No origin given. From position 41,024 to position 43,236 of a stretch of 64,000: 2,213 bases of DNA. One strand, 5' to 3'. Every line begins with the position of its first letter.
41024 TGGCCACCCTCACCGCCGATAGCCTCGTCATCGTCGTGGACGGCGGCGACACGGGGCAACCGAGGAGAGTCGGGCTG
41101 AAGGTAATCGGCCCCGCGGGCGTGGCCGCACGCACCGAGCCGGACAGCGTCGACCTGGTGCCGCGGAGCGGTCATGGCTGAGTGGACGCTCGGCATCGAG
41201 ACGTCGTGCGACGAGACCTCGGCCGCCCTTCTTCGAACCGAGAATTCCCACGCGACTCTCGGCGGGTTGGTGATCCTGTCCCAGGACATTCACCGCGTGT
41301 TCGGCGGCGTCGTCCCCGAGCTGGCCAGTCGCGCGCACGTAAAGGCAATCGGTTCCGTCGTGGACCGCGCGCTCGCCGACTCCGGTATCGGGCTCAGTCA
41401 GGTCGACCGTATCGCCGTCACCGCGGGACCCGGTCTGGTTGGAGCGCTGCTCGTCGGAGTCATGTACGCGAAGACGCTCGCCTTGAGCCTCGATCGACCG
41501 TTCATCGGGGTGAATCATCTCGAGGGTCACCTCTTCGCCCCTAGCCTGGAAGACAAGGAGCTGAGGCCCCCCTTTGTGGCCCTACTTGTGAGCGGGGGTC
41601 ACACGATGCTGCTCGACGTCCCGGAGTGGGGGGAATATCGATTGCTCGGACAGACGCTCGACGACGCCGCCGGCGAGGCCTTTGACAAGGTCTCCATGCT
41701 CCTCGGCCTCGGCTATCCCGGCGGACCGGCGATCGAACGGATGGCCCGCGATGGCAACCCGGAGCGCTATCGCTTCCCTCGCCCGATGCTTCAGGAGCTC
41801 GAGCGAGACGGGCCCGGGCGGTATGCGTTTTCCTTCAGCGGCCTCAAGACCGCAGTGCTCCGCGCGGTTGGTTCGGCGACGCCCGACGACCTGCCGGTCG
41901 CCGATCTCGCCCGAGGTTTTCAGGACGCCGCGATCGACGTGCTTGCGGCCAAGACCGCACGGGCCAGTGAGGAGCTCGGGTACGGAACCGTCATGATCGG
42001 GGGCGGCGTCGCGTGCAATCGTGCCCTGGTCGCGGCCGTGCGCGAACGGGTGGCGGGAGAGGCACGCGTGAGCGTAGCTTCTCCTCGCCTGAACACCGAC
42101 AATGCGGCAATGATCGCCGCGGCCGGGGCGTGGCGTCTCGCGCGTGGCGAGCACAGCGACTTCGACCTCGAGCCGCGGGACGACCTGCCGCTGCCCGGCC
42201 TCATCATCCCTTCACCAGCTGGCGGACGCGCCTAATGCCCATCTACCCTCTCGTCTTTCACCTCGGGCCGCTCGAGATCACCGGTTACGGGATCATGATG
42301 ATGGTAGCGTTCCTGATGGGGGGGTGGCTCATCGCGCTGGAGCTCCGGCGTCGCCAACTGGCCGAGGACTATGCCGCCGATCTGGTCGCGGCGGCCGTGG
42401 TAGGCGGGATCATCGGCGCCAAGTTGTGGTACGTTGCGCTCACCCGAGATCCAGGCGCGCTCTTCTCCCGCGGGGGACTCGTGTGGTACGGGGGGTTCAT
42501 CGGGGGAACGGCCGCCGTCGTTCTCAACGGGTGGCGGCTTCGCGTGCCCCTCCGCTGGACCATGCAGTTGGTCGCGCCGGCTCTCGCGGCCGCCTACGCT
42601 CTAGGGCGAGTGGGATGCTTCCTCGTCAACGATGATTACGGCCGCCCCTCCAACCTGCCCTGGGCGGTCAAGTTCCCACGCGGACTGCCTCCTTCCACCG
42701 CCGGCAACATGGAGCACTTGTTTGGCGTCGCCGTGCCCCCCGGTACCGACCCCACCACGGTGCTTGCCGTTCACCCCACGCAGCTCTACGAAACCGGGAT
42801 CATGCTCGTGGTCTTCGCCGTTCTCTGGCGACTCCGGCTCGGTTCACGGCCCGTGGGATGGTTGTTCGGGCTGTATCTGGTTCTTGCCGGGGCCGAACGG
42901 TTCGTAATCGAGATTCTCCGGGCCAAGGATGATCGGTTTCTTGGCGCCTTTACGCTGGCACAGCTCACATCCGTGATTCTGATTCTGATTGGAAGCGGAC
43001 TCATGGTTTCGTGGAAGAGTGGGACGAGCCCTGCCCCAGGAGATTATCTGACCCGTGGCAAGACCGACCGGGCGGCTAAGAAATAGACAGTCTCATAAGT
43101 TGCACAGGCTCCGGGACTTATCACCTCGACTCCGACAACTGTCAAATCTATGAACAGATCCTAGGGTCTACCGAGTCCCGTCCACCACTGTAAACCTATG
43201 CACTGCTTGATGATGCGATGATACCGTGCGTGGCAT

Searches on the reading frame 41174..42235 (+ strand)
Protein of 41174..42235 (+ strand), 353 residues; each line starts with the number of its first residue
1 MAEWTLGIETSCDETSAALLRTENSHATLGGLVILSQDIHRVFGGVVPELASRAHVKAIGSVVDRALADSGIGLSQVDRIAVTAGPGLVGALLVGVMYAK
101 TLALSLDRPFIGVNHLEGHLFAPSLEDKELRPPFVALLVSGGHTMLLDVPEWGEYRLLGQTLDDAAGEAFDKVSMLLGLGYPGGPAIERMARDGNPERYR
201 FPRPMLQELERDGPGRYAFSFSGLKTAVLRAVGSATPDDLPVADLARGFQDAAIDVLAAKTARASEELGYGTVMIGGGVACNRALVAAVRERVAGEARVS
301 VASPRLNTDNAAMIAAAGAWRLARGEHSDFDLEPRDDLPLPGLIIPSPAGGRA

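Call 39: search_protein_families(library=pfam, proteins=[window:41174-42235:+])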
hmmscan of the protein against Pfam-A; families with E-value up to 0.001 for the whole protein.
window:41174-42235:+ (353 aa): 2 families
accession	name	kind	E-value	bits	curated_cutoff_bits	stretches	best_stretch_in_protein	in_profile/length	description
PF00814.31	TsaD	-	1.2e-88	297.7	24.8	1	33-315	6-263/264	tRNA N6-adenosine threonylcarbamoyltransferase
PF22521.2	HypF_C_2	-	1.7e-06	28.5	27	1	166-296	96-220/241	Carbamoyltransferase, Kae1-like Domain, second subdomain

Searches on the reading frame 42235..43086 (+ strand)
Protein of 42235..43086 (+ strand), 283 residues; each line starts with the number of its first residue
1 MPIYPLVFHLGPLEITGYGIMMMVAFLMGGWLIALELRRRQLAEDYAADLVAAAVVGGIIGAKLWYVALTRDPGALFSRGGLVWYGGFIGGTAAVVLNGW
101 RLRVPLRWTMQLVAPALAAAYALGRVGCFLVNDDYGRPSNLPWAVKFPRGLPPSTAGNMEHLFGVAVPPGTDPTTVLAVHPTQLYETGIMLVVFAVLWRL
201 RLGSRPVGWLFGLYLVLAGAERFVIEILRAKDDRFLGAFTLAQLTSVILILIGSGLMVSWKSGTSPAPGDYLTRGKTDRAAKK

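Call 13: find_related_loci(query=window:42235-43083:+, collection=genome_contigs, flank=3000)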
Query seq(283 aa) (283 aa) in genome_contigs; peptide patterns used: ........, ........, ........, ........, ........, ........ (x = any residue, [..] = any of these).
599 stretches matched a pattern (row limit reached: there are more); 472 encode a relative of the query (tblastn E <= 1e-3); the best 80 are kept; 80 distinct loci.
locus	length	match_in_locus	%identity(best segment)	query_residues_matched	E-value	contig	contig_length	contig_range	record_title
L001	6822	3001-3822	87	1-274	1e-150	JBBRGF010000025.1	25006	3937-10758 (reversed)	MAG: Gemmatimonadales bacterium isolate Co_metawrap_2610 Cmw_2610_k141_25565296_length_25006_cov_9.0000, whole genome sh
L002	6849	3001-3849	83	1-283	9e-149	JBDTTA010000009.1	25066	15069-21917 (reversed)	MAG: Gemmatimonadales bacterium isolate cluster3_bin.285 NODE_6350_length_25066_cov_11.394706, whole genome shotgun sequ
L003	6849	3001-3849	84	1-283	2e-146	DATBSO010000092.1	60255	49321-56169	MAG TPA_asm: Gemmatimonadales bacterium isolate SMAG_U4159 k141_715211, whole genome shotgun sequence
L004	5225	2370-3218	83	1-283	2e-142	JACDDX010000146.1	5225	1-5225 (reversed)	MAG: Gemmatimonadales bacterium isolate MGR_bin345 SD2901_NODE_4805_length_5225_cov_1.202628, whole genome shotgun seque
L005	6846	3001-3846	80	1-282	3e-140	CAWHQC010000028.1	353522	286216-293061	MAG: uncultured Gemmatimonadales bacterium isolate MFD08416.bin.2.45 genome assembly, contig: contig_810, whole genome s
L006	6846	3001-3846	75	3-282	3e-138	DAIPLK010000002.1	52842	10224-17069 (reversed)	MAG TPA_asm: Gemmatimonadales bacterium isolate CTOTU26080 NODE_152_length_52842_cov_14.025556, whole genome shotgun seq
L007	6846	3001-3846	76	1-282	1e-137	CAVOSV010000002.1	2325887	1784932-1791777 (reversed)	MAG: uncultured Gemmatimonadales bacterium isolate MFD00392.bin.1.1 genome assembly, contig: contig_4921, whole genome s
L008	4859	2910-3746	80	1-279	3e-138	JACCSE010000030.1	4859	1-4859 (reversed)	MAG: Gemmatimonadales bacterium isolate MGR_bin40 SD2897-2912_k127_4644109, whole genome shotgun sequence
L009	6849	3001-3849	73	1-283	2e-136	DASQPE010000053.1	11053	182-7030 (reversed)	MAG TPA_asm: Gemmatimonadales bacterium isolate SMAG_U10821 k141_2011888, whole genome shotgun sequence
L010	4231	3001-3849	80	1-283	4e-137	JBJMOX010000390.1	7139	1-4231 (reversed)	MAG: Gemmatimonadales bacterium isolate H1_18_all_fractions_conc_3_68_14 k255_6850489, whole genome shotgun sequence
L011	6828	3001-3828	78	1-276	5e-136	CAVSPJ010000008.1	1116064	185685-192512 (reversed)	MAG: uncultured Gemmatimonadales bacterium isolate MFD01275.bin.2.206 genome assembly, contig: contig_5167, whole genome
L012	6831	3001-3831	76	5-283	8e-136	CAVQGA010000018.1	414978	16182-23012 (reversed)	MAG: uncultured Gemmatimonadales bacterium isolate MFD08416.bin.1.3 genome assembly, contig: contig_5759, whole genome s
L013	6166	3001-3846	73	3-282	9e-136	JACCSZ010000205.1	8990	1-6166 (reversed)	MAG: Gemmatimonadales bacterium isolate MGR_bin61 SD2897-2912_k127_4755779, whole genome shotgun sequence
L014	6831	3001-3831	75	3-276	2e-135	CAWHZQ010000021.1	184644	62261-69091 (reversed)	MAG: uncultured Gemmatimonadales bacterium isolate MFD08821.bin.2.30 genome assembly, contig: contig_6665, whole genome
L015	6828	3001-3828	77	1-276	3e-135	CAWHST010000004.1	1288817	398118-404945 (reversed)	MAG: uncultured Gemmatimonadales bacterium isolate MFD09212.bin.2.127 genome assembly, contig: contig_5948, whole genome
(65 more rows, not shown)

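Call 39: search_protein_families(library=pfam, proteins=[window:42235-43086:+])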
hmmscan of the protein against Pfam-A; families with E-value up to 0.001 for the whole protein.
window:42235-43086:+ (283 aa): 1 family
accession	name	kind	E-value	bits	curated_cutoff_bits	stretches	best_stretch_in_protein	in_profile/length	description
PF01790.23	LGT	-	8.9e-53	179.5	24.9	1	5-258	1-239/240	Prolipoprotein diacylglyceryl transferase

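Call 66: find_encoding_contigs(protein=window:42235-43086:+, flank=10000, max_places=6)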
Protein window:42235-43086:+ (283 aa): no gene with exactly this product is on record in the collection.
